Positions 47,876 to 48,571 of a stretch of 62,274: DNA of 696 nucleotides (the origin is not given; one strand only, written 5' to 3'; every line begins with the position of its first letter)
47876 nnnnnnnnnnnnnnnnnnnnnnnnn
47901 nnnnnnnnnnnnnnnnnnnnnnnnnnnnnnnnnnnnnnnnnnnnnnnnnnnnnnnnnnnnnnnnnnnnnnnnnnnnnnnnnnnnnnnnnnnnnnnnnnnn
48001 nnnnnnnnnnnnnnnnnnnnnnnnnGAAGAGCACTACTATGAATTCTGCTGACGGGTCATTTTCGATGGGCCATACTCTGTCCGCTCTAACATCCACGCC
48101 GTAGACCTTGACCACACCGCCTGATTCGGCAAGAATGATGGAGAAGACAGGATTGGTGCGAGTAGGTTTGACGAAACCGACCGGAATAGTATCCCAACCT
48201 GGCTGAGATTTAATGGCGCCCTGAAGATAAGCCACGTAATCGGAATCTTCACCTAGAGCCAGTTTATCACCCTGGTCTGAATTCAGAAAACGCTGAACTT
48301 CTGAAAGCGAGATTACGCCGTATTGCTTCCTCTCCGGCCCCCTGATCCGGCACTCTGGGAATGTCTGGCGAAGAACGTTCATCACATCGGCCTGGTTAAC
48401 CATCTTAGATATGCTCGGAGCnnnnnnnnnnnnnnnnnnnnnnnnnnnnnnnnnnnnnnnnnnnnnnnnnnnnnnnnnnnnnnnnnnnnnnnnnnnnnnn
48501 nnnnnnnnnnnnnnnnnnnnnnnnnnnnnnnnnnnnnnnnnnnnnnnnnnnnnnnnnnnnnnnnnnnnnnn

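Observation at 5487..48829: Paralogous anchored proteins 42 kb apart share a C-terminal domain resembling a catalytically dead papain/agglutinin-C fold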

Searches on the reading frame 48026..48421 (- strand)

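Call 14: search_protein_families(library=pfam, proteins=[window:48026-48421:-], max_evalue=10)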
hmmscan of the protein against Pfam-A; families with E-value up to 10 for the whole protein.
seq(132 aa): 1 family
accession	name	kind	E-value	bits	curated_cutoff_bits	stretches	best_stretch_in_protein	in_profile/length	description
PF02393.21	US22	-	0.12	12.9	35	0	79-117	65-103/124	US22 like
